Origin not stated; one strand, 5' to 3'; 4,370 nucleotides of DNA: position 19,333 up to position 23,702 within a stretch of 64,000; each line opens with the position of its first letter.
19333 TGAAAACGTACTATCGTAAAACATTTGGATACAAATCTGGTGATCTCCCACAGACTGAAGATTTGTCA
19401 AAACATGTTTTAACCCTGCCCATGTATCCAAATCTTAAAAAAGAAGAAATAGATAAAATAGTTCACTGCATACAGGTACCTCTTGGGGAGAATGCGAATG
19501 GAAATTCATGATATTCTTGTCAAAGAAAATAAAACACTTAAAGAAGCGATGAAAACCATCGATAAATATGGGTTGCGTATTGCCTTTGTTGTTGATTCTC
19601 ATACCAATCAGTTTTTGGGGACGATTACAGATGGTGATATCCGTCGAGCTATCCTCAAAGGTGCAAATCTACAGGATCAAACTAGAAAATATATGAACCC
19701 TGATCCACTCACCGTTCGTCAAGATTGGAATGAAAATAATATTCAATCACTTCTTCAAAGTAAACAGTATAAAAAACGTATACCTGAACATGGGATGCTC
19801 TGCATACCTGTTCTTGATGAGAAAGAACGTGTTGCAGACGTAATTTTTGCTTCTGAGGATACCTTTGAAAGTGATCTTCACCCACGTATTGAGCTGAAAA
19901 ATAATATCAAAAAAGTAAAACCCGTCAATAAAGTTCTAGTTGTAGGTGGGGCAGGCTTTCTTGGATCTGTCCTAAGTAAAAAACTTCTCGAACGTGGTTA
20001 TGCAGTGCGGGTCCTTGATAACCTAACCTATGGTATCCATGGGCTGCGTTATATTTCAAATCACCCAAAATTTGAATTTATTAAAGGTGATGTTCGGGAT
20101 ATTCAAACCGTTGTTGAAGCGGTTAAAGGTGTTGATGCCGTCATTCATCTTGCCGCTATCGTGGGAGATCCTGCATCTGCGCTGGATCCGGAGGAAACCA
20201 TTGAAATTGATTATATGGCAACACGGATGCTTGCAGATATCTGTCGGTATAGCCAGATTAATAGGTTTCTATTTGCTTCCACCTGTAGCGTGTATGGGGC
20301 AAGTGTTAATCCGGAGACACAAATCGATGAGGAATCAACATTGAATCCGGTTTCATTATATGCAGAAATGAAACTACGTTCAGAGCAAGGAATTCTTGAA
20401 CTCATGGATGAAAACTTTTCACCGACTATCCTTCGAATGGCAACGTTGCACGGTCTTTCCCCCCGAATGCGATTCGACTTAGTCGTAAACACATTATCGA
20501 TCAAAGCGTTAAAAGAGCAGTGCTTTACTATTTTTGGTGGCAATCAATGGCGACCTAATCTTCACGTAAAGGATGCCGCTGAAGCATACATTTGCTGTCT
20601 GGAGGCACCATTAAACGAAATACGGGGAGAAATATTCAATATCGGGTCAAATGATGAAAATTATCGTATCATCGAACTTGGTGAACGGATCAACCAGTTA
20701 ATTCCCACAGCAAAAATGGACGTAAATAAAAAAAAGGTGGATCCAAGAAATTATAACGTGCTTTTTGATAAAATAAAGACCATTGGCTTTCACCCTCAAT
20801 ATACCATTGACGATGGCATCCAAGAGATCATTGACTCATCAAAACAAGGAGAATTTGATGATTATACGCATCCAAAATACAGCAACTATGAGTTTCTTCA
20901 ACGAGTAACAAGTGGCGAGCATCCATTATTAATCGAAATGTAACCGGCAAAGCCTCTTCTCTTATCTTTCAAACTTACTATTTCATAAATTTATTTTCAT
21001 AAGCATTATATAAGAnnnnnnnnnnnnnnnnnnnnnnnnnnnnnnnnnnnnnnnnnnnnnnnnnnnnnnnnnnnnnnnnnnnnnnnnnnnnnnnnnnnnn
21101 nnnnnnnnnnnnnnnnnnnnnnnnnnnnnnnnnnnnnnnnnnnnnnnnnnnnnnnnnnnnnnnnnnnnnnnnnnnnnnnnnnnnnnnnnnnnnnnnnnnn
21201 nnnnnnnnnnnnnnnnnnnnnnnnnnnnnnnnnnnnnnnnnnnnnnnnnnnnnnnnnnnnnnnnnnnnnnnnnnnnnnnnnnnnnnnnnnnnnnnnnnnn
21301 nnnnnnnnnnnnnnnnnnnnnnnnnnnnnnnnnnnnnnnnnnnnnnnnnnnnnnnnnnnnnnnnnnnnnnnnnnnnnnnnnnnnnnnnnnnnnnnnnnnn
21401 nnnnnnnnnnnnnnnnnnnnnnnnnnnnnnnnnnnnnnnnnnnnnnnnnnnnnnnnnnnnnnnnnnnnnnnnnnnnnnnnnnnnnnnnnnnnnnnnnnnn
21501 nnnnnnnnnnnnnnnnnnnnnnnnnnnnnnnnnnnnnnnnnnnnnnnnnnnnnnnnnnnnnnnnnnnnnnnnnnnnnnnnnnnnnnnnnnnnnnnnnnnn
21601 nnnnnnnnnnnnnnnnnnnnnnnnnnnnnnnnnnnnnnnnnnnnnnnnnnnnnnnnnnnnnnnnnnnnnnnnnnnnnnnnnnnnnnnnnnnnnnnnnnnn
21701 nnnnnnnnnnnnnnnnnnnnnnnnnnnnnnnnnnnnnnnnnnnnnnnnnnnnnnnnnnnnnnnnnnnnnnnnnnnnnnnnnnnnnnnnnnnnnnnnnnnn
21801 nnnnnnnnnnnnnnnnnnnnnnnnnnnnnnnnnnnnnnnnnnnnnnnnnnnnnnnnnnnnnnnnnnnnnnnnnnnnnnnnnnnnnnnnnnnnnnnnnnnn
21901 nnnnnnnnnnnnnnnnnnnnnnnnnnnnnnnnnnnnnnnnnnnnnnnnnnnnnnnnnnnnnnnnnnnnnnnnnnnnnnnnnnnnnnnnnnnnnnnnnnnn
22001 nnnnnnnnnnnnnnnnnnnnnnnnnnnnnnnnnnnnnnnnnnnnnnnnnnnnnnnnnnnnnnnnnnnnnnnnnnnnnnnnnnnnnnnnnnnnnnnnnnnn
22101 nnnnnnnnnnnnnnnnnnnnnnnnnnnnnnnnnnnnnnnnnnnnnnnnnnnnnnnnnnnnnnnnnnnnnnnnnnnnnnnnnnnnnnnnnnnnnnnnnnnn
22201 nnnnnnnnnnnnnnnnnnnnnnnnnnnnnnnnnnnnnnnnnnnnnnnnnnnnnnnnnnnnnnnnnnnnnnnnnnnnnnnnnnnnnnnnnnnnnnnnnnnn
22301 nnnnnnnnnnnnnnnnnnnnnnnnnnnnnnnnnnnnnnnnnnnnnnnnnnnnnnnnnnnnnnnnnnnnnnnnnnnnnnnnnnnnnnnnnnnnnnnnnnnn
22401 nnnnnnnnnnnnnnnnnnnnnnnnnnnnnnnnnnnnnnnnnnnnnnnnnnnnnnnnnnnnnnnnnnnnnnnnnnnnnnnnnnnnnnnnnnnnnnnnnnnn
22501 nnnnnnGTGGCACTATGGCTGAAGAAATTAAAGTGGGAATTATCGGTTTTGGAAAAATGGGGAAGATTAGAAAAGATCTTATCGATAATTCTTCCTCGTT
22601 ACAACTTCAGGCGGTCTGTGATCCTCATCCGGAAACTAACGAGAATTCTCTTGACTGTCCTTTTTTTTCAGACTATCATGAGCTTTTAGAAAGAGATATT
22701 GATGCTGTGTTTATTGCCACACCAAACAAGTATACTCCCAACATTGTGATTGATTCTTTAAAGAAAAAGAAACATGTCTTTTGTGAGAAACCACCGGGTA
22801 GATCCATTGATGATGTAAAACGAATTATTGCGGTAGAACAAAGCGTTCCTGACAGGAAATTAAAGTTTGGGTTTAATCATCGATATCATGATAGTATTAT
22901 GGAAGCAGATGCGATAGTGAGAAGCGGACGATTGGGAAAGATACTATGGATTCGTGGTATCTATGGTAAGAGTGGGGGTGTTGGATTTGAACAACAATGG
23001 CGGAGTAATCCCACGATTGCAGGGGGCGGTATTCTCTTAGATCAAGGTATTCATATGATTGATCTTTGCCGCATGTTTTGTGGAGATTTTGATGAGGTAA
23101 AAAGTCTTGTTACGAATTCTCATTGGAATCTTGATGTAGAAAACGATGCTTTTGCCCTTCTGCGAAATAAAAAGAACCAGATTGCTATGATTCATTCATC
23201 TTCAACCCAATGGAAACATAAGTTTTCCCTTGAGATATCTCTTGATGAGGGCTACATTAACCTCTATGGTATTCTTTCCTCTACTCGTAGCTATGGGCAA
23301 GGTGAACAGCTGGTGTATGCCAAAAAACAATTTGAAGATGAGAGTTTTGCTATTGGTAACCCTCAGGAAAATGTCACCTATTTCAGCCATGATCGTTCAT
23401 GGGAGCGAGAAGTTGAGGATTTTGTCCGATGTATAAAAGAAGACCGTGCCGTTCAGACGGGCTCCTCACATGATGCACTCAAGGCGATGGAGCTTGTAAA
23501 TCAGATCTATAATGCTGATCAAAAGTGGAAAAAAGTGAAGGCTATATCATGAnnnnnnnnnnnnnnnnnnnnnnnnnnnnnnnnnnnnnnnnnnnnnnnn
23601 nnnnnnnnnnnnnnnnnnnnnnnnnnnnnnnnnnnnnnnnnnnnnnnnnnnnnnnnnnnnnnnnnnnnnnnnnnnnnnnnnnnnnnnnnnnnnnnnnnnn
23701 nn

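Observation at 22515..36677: Unusual CMP/CDP-sugar module: DHQS-like cyclase, class-III aminotransferase, cupin-fused cytidylyltransferase, B12-radical-SAM enzyme and zinc-ribbon C-methyltransferase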

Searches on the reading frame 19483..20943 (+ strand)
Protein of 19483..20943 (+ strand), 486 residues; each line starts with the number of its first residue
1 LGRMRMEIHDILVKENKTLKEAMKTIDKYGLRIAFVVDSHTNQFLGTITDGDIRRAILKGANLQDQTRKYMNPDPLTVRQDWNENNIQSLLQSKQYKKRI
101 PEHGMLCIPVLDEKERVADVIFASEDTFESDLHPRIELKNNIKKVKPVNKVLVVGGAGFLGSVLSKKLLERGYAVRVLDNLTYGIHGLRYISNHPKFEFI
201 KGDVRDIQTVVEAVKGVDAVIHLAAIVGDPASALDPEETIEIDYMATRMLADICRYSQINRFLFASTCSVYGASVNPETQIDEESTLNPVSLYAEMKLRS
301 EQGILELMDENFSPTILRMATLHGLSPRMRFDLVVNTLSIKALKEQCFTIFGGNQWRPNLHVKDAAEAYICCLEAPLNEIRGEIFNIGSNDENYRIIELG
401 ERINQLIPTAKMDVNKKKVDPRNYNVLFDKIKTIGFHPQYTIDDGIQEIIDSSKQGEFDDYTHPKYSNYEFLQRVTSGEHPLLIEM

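Call 4: search_protein_families(library=pfam, proteins=[window:19483-20943:+])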
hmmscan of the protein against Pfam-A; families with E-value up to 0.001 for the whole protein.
window:19483-20943:+ (486 aa): 10 families
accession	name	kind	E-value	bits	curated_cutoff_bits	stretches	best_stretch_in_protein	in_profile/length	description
PF01370.27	Epimerase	-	7.7e-48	163.4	20.9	1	151-388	1-240/240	NAD dependent epimerase/dehydratase family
PF16363.11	GDP_Man_Dehyd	-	1.9e-31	110.2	27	1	152-448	1-331/332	GDP-mannose 4,6 dehydratase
PF01073.25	3Beta_HSD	-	7.3e-22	78.1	22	1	152-329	1-188/280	3-beta hydroxysteroid dehydrogenase/isomerase family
PF04321.23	RmlD_sub_bind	-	3.4e-14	53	27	1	150-388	2-213/287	RmlD substrate binding domain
PF13460.12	NAD_binding_10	-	6.8e-12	46.1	27.2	1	155-322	1-146/184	NAD(P)H-binding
PF00571.33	CBS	-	2.1e-09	38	24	1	11-58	10-56/57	CBS domain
PF02719.21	Polysacc_synt_2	-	6.6e-09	35.8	20.2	1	151-267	1-128/293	Polysaccharide biosynthesis protein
PF05368.20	NmrA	-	1.2e-06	28.8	27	1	149-266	3-106/298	NmrA-like family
PF07993.18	NAD_binding_4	-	5.1e-06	26.3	20.1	0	154-320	2-205/258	Male sterility protein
PF00106.31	adh_short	-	0.00049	20.1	26.6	0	150-221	2-82/195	short chain dehydrogenase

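Call 38: search_protein_families(library=ncbifam, proteins=[window:19483-20943:+], max_evalue=1e-10)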
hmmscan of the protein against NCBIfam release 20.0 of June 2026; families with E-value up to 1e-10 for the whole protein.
window:19483-20943:+ (486 aa): 17 families
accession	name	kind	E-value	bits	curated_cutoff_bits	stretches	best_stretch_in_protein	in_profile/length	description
TIGR01179.1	galE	equivalog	7.7e-35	120.3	262.3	1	150-446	1-318/332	UDP-glucose 4-epimerase GalE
TIGR01181.1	dTDP_gluc_dehyt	equivalog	3.6e-31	108.4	365.1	1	150-451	1-309/321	dTDP-glucose 4,6-dehydratase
TIGR04180.1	EDH_00030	hypoth_equivalog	2.7e-27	95.6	475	1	151-426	1-276/297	NAD-dependent 4,6-dehydratase LegB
NF043036.1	ErythonDh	equivalog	4.9e-20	72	325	1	150-299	2-155/321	D-erythronate dehydrogenase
TIGR03466.1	HpnA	hypoth_equivalog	1.8e-19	69.8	367.65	1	150-313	2-161/327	hopanoid-associated sugar epimerase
NF042422.1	oxyalk_red_OleD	equivalog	3.9e-19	69.2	580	1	150-373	2-215/329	2-alkyl-3-oxoalkanoate reductase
NF008872.0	PRK11908.1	equivalog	3.8e-18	65.6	294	1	149-283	2-134/349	bifunctional UDP-4-keto-pentose/UDP-xylose synthase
NF005998.1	PRK08125.1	equivalog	2.3e-17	62.6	777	1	140-284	307-447/649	bifunctional UDP-4-amino-4-deoxy-L-arabinose formyltransferase/UDP-glucuronic acid oxidase ArnA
TIGR02197.1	heptose_epim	equivalog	4e-17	62.4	274.6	1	151-305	1-150/316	ADP-glyceromanno-heptose 6-epimerase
NF007956.0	PRK10675.1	subfamily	1e-15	57.8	394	1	150-319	2-177/338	UDP-glucose 4-epimerase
NF052578.1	StrlDmthSdmBMthl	equivalog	1.3e-14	54.7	600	1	151-297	3-144/328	sterol demethylase protein SdmB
NF007582.0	PRK10217.1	equivalog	3.2e-14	52.8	698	1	149-409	2-272/355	dTDP-glucose 4,6-dehydratase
NF042423.1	oxyalk_red_Shew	equivalog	1.6e-13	50.5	580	1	146-324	6-176/331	2-alkyl-3-oxoalkanoate reductase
TIGR01214.1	rmlD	equivalog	3.2e-13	49.4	224.05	1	150-373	1-197/285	dTDP-4-dehydrorhamnose reductase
NF007490.0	PRK10084.1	subfamily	4.9e-13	48.8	649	1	150-451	2-332/361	dTDP-glucose 4,6-dehydratase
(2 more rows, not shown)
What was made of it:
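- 13257..20943 (+): Upstream sialic/legionaminic-type module: PtmF-like, cytidylyltransferase, PtmA-like, NeuB+SAF, NeuC, hexapeptide acetyltransferase, DegT, CBS-dehydratase. The other genes are below equivalog cut-offs (calls 4, 38).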

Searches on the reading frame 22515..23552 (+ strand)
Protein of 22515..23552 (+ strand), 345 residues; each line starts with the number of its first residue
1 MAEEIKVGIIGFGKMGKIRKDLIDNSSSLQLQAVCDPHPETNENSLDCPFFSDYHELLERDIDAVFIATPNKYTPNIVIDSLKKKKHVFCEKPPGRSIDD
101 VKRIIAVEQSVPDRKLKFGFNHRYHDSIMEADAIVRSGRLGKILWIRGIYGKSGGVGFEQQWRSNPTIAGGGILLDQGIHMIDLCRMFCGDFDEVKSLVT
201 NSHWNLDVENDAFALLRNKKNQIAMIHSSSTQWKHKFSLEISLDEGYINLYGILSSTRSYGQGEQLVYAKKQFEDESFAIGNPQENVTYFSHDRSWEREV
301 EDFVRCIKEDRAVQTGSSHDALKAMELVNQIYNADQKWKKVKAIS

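Call 3: search_protein_families(library=pfam, proteins=[window:22515-23552:+])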
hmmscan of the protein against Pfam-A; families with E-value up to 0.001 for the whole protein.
window:22515-23552:+ (345 aa): 3 families
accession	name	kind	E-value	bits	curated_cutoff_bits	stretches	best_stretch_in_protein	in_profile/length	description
PF22725.1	GFO_IDH_MocA_C3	-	4.8e-23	81.9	27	1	129-248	2-123/124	GFO/IDH/MocA C-terminal domain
PF01408.29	GFO_IDH_MocA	-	1.5e-21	77.8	24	1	5-109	1-110/120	Oxidoreductase family, NAD-binding Rossmann fold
PF02894.22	GFO_IDH_MocA_C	-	7.3e-15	55.8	22.9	1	135-342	4-217/218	Oxidoreductase family, C-terminal alpha/beta domain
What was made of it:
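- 22515..23552 (+): GFO/IDH/MocA NAD(P) oxidoreductase (GFO2). Proposed role: aldose-7-P 1-dehydrogenase, or alternatively a cyclitol dehydrogenase. Pfam hit (call 3).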

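Call 5: search_protein_families(library=ncbifam, proteins=[window:22515-23552:+], max_evalue=0.00001)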
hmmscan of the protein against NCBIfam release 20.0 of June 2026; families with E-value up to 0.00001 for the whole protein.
window:22515-23552:+ (345 aa): 8 families
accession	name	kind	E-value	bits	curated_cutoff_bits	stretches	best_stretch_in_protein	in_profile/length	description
TIGR04380.1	myo_inos_iolG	equivalog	3.6e-34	118.1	355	1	5-341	2-329/330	inositol 2-dehydrogenase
NF040723.1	UDP-GlcNAcDh_Arch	equivalog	2.3e-25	89.8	450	1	5-227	1-214/302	UDP-N-acetylglucosamine 3-dehydrogenase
NF052479.1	LevoglcsnDh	equivalog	4.7e-23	81.5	650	1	52-210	63-223/386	levoglucosan dehydrogenase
NF041392.1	XylDh_Gfo6_Halo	equivalog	1e-17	64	350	1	59-341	80-348/350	D-xylose 1-dehydrogenase Gfo6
NF052679.1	InsChiInosDhIolG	equivalog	3.9e-15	55.7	540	1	5-150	3-155/343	bifunctional inositol 2-dehydrogenase/D-chiro-inositol 1-dehydrogenase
NF008607.0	PRK11579.1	subfamily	2.8e-13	49.6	330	1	1-191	1-191/346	oxidoreductase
NF058563.1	BT_2159_fam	equivalog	2.3e-10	40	650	1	5-190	1-184/350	disaccharide 3-dehydrogenase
NF058561.1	BT_2158_fam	equivalog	1.6e-06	27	750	1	8-104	39-139/487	glycoside 3-dehydrogenase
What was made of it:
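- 22515..23552 (+): NCBIfam hits (inositol 2-DH, UDP-GlcNAc 3-DH, xylose 1-DH) are all below cut-off (call 5).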

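Call 53: search_solved_structures(query=window:22515-23552:+, max_evalue=1e-8)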
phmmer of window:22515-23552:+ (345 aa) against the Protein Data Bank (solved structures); distinct sequences matched with E-value up to 1e-8: 43.
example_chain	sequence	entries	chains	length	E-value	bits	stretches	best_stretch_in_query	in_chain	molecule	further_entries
3cea_A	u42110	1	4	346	1.4e-24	90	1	5-195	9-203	Myo-inositol 2-dehydrogenase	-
4n54_A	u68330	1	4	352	1.2e-21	80.4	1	3-203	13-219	Inositol dehydrogenase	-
4mkx_A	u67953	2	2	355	1.3e-21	80.3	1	4-203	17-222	Inositol dehydrogenase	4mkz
5a02_A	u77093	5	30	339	3e-18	69.2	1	59-192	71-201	ALDOSE-ALDOSE OXIDOREDUCTASE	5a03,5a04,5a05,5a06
3ec7_A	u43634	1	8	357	1.1e-17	67.3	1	5-151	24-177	Putative Dehydrogenase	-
3e18_A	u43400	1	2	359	5.8e-17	65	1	6-222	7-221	oxidoreductase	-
6a3f_A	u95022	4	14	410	1.1e-16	64.1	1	52-199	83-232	Putative dehydrogenase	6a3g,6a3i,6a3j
3ezy_A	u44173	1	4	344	1.7e-16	63.4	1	5-195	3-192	Dehydrogenase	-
8tdi_L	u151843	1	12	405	2.2e-16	63.1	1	31-223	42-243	P2B11 Glucuronide-3-dehydrogenase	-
9m37_A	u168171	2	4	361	4.5e-16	62.1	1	5-186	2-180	P581a DgpA2 and isoorientin complex structure | Gfo/Idh/MocA family protein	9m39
6jw6_A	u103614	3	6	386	9.7e-16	61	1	2-195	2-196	Dehydrogenase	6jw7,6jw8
1evj_A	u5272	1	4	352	4.2e-15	58.9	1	59-198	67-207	GLUCOSE-FRUCTOSE OXIDOREDUCTASE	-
1ofg_A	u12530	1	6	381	5.4e-15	58.5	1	59-197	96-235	GLUCOSE-FRUCTOSE OXIDOREDUCTASE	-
1ryd_A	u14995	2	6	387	5.6e-15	58.5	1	59-197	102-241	glucose-fructose oxidoreductase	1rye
1h6a_A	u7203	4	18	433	7.3e-15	58.1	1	59-197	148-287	PRECURSOR FORM OF GLUCOSE-FRUCTOSE OXIDOREDUCTASE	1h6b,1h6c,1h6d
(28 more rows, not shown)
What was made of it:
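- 22515..23552 (+): The nearest PDB entry is myo-inositol 2-dehydrogenase, 1e-24 (call 53).
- The GFO family includes aldose 1-dehydrogenases (calls 5, 53). GFO2's closest solved relatives are inositol dehydrogenases (call 53). GFO2 is nearest to inositol dehydrogenases (call 53).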
